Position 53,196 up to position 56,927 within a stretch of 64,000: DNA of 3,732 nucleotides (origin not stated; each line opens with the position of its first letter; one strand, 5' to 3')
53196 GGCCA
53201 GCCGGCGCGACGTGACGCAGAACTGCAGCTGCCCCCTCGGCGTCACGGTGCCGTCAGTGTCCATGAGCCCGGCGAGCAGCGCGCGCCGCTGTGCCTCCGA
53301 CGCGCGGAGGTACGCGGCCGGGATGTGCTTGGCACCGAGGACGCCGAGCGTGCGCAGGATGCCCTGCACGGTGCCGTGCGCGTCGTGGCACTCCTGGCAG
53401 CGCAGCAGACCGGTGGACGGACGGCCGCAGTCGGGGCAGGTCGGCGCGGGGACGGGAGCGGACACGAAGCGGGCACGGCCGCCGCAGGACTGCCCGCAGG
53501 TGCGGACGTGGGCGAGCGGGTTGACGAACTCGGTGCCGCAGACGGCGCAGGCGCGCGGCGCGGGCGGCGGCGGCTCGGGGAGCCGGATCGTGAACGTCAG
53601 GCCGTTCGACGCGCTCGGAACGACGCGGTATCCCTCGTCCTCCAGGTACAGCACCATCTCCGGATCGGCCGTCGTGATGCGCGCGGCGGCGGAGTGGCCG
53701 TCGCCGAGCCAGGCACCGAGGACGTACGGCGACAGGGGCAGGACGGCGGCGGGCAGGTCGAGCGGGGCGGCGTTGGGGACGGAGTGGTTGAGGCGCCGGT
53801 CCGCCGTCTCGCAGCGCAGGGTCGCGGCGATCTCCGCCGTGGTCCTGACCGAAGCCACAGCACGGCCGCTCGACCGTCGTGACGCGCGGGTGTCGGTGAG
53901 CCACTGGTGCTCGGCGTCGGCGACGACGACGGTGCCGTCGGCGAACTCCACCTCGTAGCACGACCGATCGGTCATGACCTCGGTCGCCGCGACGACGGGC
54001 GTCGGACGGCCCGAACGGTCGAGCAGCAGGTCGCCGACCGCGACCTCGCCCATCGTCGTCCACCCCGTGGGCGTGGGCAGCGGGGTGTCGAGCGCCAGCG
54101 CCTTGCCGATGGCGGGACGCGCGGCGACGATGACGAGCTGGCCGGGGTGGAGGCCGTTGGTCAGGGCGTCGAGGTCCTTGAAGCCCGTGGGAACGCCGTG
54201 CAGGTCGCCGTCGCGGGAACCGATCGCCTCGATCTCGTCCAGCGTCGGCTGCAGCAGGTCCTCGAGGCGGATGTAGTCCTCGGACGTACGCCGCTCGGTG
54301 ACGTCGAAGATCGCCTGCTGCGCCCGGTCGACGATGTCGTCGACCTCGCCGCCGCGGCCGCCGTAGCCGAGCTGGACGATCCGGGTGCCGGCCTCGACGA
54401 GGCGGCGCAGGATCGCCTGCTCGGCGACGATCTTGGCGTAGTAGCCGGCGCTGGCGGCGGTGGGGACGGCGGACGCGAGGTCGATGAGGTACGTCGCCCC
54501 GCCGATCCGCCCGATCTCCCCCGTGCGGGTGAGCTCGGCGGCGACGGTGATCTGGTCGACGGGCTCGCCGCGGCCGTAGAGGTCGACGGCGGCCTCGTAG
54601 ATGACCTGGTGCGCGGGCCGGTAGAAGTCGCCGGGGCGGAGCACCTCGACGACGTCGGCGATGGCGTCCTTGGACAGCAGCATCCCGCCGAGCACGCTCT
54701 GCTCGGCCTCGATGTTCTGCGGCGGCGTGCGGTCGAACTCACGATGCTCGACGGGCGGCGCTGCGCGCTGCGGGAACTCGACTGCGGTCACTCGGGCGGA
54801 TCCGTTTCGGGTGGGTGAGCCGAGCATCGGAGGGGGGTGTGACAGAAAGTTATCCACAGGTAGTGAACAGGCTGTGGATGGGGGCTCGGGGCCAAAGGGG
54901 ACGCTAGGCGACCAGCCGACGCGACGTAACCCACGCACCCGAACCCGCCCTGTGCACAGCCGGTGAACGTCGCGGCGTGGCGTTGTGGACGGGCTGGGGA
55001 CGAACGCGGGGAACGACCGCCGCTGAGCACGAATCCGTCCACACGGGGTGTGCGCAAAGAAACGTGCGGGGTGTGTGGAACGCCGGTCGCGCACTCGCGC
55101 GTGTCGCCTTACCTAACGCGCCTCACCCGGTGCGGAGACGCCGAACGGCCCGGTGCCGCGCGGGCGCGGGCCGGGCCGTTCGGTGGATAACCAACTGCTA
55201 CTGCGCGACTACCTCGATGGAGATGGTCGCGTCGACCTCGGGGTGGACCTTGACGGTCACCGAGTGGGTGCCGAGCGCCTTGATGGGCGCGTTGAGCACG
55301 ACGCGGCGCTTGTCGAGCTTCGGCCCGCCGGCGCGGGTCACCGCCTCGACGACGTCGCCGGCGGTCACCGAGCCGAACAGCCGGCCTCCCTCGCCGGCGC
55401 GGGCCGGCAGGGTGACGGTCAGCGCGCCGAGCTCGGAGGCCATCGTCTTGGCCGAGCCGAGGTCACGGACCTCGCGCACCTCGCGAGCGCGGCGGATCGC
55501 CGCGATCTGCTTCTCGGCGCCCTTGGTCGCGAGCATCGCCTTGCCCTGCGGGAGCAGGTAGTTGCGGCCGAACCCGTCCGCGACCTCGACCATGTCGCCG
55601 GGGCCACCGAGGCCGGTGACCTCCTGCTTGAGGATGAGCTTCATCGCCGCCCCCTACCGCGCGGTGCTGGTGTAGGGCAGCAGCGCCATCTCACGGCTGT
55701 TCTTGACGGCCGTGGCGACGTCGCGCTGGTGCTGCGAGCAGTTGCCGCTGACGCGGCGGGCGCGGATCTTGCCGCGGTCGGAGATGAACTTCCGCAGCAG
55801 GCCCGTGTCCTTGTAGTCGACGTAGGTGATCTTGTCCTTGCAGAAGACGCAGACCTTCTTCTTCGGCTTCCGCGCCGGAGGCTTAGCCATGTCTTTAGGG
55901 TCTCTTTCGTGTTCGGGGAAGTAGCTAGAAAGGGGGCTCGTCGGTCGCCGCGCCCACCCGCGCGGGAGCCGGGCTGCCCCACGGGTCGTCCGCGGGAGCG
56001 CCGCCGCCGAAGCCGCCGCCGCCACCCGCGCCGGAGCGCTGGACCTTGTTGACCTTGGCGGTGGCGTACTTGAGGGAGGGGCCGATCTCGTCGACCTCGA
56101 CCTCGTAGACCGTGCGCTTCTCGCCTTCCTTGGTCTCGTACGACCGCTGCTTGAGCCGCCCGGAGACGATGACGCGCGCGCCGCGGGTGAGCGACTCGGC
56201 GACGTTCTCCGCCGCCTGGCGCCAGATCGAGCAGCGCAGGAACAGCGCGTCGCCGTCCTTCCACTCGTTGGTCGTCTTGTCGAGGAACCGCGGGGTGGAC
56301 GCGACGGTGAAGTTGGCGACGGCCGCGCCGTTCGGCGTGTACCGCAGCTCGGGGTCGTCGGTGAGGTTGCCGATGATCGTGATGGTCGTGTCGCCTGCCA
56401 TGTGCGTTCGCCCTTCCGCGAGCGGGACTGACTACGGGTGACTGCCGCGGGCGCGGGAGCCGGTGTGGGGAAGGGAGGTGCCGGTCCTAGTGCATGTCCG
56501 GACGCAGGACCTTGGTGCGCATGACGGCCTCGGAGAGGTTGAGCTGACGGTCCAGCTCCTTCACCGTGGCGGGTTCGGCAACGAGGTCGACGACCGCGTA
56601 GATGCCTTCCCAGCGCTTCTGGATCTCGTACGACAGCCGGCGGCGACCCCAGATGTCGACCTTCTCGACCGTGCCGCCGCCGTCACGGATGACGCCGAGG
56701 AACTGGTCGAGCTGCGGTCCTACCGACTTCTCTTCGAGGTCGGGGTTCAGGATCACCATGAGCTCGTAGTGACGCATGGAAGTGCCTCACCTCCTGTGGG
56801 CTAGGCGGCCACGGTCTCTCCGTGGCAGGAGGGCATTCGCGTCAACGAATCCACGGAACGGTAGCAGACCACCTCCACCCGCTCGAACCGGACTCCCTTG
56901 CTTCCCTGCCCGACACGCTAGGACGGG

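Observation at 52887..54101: DnaB carries a roughly 405-aa intein in the Walker A P-loop with class 3 hallmarks and a Cys-rich insertion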

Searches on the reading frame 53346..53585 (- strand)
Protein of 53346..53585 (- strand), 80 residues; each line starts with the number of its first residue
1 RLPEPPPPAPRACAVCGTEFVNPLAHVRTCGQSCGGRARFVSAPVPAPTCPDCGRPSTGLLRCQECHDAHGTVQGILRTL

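Call 22: search_protein_families(library=pfam, proteins=[window:53346-53585:-], max_evalue=10)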
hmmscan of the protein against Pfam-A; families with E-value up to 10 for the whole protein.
seq(80 aa): 12 families
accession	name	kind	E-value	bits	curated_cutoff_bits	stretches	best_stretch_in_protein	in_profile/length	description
PF18912.6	DZR_2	-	0.006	16.8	27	1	10-66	7-55/56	Double zinc ribbon domain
PF01753.24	zf-MYND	-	0.14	12.7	22.7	1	50-69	1-20/39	MYND finger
PF12773.13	DZR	-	0.17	12.5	27.3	0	13-66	15-44/45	Double zinc ribbon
PF13451.12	zf_Tbcl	-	0.22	11.9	24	1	11-21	5-15/48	Probable treble clef domain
PF13894.12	zf-C2H2_4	-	0.54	11.6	27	0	12-29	2-22/24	C2H2-type zinc finger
PF13597.11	NRDD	-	0.58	9.2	26.2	1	45-79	506-539/562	Anaerobic ribonucleoside-triphosphate reductase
PF25112.1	zf-AtTam37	-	0.93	10.7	27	1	42-69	71-96/111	AtTam37 zinc finger region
PF01155.25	HypA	-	1.2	9.6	28.9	1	12-66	72-105/112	Hydrogenase/urease nickel incorporation, metallochaperone, hypA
PF07191.17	Zn_ribbon_6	-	1.8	9.1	25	0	13-66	3-52/67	Double zinc ribbon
PF14369.11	Zn_ribbon_19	-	2.4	8.8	30.8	1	39-54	10-28/35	zinc-ribbon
PF24292.1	DUF7479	-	7.8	7.1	27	1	43-54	26-37/60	Domain of unknown function (DUF7479)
PF10013.15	DUF2256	-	8.6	7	25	1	45-57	5-17/40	Uncharacterized protein conserved in bacteria (DUF2256)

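Call 42: search_protein_representatives(protein=window:53352-53576:-)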
Query: 75 residues. Proteins with E-value up to 0.001 (for the whole library): 78; up to 1e-10: 11; up to 1e-30: 0. The best 78 are listed.
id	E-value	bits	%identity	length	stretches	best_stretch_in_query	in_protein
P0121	1.4e-23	98.8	69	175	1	8-75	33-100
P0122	8.0e-20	86.7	63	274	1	6-75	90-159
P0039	8.9e-20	86.6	61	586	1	1-75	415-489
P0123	3.8e-18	81.4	57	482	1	3-74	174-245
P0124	1.6e-17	79.4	61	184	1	7-75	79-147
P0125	1.5e-16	76.3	55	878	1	7-75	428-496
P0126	1.5e-16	76.3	55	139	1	6-75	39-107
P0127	1.2e-14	70.3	55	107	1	7-75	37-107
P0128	6.3e-14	67.9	55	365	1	1-75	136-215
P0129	1.3e-13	66.9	54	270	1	6-75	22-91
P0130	3.6e-11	59.1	53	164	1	3-75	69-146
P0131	2.4e-10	56.5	49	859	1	9-75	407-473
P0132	2.3e-09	53.3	49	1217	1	8-75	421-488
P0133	4.4e-09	52.5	50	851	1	2-75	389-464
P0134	7.8e-09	51.7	52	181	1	15-75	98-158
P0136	7.3e-08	48.6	37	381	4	8-52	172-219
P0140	2.8e-07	46.7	36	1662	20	7-32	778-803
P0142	1.4e-06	44.5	33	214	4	3-32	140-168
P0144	3.1e-06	43.4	52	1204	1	8-67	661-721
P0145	4.7e-06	42.8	31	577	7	2-54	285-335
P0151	1.2e-05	41.5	35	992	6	1-56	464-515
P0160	3.1e-05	40.2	43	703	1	6-65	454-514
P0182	2.0e-04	37.6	44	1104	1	4-75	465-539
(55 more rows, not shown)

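Call 43: search_protein_families(library=pfam, proteins=[P0132, P0144, P0182, P0136, P0140, P0142, P0145, P0151, P0160, P0123], max_evalue=0.001)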
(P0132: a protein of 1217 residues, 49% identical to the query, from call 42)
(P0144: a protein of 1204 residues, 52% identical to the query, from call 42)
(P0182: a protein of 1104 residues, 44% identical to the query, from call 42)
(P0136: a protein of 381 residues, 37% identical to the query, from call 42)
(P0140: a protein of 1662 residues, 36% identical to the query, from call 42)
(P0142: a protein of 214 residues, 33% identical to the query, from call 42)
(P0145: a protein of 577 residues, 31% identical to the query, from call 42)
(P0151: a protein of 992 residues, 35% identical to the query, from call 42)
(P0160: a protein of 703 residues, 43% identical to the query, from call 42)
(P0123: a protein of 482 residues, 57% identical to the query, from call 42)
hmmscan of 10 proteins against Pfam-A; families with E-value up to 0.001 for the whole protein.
P0132 (1217 aa): 5 families
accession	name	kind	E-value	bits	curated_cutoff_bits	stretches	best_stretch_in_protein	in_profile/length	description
PF03796.21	DnaB_C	-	1.3e-94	316.8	27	2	643-1213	32-254/255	DnaB-like helicase C terminal domain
PF00772.26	DnaB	-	8.3e-33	113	23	1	22-123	2-103/103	DnaB-like helicase N terminal domain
PF14528.11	LAGLIDADG_3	-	1.3e-29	102.7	22.5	2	947-1029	2-82/82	LAGLIDADG-like domain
PF14890.11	Intein_splicing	-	4.3e-25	88.8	35.8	1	822-1158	5-155/155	Intein splicing domain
PF13481.12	AAA_25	-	2.3e-12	47.4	27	1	647-790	54-191/195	AAA domain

P0144 (1204 aa): 4 families
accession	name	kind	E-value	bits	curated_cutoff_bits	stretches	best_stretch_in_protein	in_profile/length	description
PF13481.12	AAA_25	-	4.3e-30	105.2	27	1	882-1016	47-193/195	AAA domain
PF09250.16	Prim-Pol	-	4.1e-14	53.8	22.8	1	32-223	6-154/158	Bifunctional DNA primase/polymerase, N-terminal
PF14528.11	LAGLIDADG_3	-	8.9e-08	32.7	22.5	1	749-805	2-57/82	LAGLIDADG-like domain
PF05204.19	Hom_end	-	0.00081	19.9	21.1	0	749-837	13-105/110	Homing endonuclease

P0182 (1104 aa): 2 families
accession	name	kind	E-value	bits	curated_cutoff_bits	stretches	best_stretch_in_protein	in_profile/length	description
PF14528.11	LAGLIDADG_3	-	1.5e-10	41.7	22.5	1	559-620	1-64/82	LAGLIDADG-like domain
PF05204.19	Hom_end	-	0.00019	22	21.1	1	550-629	3-85/110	Homing endonuclease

P0136 (381 aa): 10 families
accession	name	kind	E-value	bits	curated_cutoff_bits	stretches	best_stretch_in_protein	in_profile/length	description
PF13392.12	HNH_3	-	2.9e-11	43.2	24.8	1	69-114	3-44/46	HNH endonuclease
PF09889.16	DUF2116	-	3.2e-08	33.9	26.8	0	331-368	2-35/59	Probable treble clef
PF18112.7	Zn-C2H2_12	-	8.4e-08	32.9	23.2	0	254-270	1-17/27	Autophagy receptor zinc finger-C2H2 domain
PF22034.2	B129_C2H2-zf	-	2.2e-06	28.2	27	0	214-222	1-9/22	Uncharacterized protein B-129, C2H2 zinc finger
PF13894.12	zf-C2H2_4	-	5.3e-06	27.1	27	0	255-266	2-13/24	C2H2-type zinc finger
PF04423.19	Rad50_zn_hook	-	3.4e-05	24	24.3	0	295-309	21-34/52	Rad50 zinc hook motif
PF13913.12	zf-C2HC_2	-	5.7e-05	23.1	27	0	211-225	2-16/25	zinc-finger of a C2HC-type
PF13912.12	zf-C2H2_6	-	6.4e-05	23.3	25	0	256-265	4-13/27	C2H2-type zinc finger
PF23228.1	zf_PCFS4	-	0.00048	20.2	27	0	334-350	15-31/69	PCFS4 zinc finger domain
PF23550.1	zf_Tbcl_Rhp7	-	0.00097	19.1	27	0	334-342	6-14/39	DNA repair protein rhp7 treble clef domain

P0140 (1662 aa): 2 families
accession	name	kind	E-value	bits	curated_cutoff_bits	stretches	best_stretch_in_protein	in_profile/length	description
PF08512.18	Rttp106-like_middle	-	1.2e-06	29.2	25.5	0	402-425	38-61/91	Histone chaperone Rttp106-like, middle domain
PF05766.18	NinG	-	1.1e-05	25.8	25.4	0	1466-1514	7-56/193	Bacteriophage Lambda NinG protein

P0142 (214 aa): 1 family
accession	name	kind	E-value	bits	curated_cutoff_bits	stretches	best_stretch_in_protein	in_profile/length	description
PF05766.18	NinG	-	1.6e-07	31.8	25.4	0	44-82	3-42/193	Bacteriophage Lambda NinG protein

P0145 (577 aa): 2 families
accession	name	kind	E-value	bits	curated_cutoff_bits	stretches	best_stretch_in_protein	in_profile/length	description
PF05766.18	NinG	-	0.00012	22.4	25.4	0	38-80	3-46/193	Bacteriophage Lambda NinG protein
PF00096.32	zf-C2H2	-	0.00017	22.3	25.2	0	327-342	2-17/23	Zinc finger, C2H2 type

P0151 (992 aa): 2 families
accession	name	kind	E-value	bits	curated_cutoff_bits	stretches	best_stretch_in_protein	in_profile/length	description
PF23237.1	HYR_4C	-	5.3e-23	81.4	27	0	453-522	5-73/73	HYR-like domain with 4 cysteines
PF16284.10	DUF4930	-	9e-08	32.7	25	0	497-526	6-35/144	Domain of unknown function (DUF4930)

P0160 (703 aa): 2 families
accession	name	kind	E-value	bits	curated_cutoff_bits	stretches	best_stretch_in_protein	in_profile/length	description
PF00772.26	DnaB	-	2.1e-17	63.5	23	1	68-153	19-103/103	DnaB-like helicase N terminal domain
PF03796.21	DnaB_C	-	2.6e-08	34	27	1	229-262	1-34/255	DnaB-like helicase C terminal domain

P0123 (482 aa): 1 family
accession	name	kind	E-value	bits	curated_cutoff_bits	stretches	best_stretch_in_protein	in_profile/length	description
PF03796.21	DnaB_C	-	8.7e-09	35.6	27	1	400-453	32-85/255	DnaB-like helicase C terminal domain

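Call 45: predict_structure(alignment_id=A2)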
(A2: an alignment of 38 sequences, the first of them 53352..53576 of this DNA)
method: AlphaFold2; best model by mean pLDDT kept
length: 75 residues; sequences in the alignment: 38
mean_pLDDT: 80.3   pTM: 0.39
mean pLDDT of the five models: 80.3, 79.6, 78.4, 78.3, 76.2
residues with pLDDT >= 90: 7; 70-90: 55; 50-70: 13; < 50: 0
segments of 3 or more residues with pLDDT < 50: none
pLDDT, mean of each block of 10 residues (from residue 1): 85 87 85 64 84 83 80 69
secondary structure, 60 per line:
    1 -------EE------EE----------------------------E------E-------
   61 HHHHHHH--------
elements in order: H61-67

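Call 66: search_protein_families(library=phrogs, proteins=[window:53352-53576:-], max_evalue=0.01)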
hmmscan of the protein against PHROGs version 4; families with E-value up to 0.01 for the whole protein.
window:53352-53576:- (75 aa): 1 family
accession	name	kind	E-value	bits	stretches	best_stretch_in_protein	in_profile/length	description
phrog_1333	-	unknown function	0.00012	23.2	1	6-66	99-157/166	-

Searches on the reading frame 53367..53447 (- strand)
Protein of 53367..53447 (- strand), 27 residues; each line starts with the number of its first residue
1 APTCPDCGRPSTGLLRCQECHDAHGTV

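Call 22: search_protein_families(library=pfam, proteins=[window:53367-53447:-], max_evalue=10)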
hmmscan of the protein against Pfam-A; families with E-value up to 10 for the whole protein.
seq(27 aa): 10 families
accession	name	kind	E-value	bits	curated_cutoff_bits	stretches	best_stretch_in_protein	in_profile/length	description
PF01753.24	zf-MYND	-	0.0095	16.4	22.7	1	4-23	1-20/39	MYND finger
PF07754.17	HVO_2753_ZBP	-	0.026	14.7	33.2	1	3-21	18-34/46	Small zinc finger protein HVO_2753-like, Zn-binding pocket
PF18912.6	DZR_2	-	0.046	14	27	1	2-20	37-55/56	Double zinc ribbon domain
PF12760.12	Zn_ribbon_IS1595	-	0.15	12.5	25.4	1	2-22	19-45/46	Transposase zinc-ribbon domain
PF24460.1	DUF7575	-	0.18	11.7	28.5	1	2-10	4-12/28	Domain of unknown function (DUF7575)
PF13408.12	Zn_ribbon_recom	-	0.21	12.4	25.3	1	12-21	3-12/58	Recombinase zinc beta ribbon domain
PF02591.20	Zn_ribbon_9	-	0.3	11.7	29.1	1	3-9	25-31/33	C4-type zinc ribbon domain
PF23783.1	Zn_ribbon_TiaS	-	0.38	11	27.3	1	2-22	2-27/41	TiaS C-terminal zinc ribbon domain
PF23549.1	Zn_ribbon_GRF_2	-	0.45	10.8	27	1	1-12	1-12/45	GRF-like zinc ribbon domain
PF09723.15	Zn_ribbon_8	-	4.3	7.9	34.4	1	2-10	27-35/41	Zinc ribbon domain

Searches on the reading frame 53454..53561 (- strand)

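Call 22: search_protein_families(library=pfam, proteins=[window:53454-53561:-], max_evalue=10)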
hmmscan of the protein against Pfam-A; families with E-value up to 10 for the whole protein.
seq(36 aa): 1 family
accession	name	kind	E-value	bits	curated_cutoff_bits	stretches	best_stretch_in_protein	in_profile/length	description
PF14952.11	zf-tcix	-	0.046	13.7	31.2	2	3-11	11-19/42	Putative treble-clef, zinc-finger, Zn-binding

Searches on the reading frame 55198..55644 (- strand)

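Call 51: search_protein_families(library=pfam, proteins=[window:55198-55644:-], max_evalue=0.00001)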
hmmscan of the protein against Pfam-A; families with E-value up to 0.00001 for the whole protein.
window:55198-55644:- (148 aa): 2 families
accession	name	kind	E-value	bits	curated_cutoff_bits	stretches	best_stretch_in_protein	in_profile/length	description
PF03948.19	Ribosomal_L9_C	-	2.5e-27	95.5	23.2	1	65-147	3-86/86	Ribosomal protein L9, C-terminal domain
PF01281.25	Ribosomal_L9_N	-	5.2e-21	74.4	20.7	1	1-47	1-47/47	Ribosomal protein L9, N-terminal domain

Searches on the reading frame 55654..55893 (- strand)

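Call 51: search_protein_families(library=pfam, proteins=[window:55654-55893:-], max_evalue=0.00001)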
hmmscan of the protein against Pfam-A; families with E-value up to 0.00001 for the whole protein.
window:55654-55893:- (79 aa): 1 family
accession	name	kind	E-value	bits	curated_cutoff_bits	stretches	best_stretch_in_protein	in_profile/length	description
PF01084.26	Ribosomal_S18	-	2.1e-24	85.8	21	1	21-72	1-52/52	Ribosomal protein S18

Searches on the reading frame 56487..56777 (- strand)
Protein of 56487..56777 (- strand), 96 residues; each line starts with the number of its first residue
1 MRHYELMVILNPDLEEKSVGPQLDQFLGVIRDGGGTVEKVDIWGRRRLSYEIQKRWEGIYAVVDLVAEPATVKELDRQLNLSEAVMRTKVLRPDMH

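Call 51: search_protein_families(library=pfam, proteins=[window:56487-56777:-], max_evalue=0.00001)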
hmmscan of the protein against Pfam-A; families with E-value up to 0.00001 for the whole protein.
window:56487-56777:- (96 aa): 1 family
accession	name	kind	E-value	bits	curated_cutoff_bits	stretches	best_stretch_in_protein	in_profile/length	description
PF01250.22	Ribosomal_S6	-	2.3e-28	98.6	27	1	3-92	1-90/90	Ribosomal protein S6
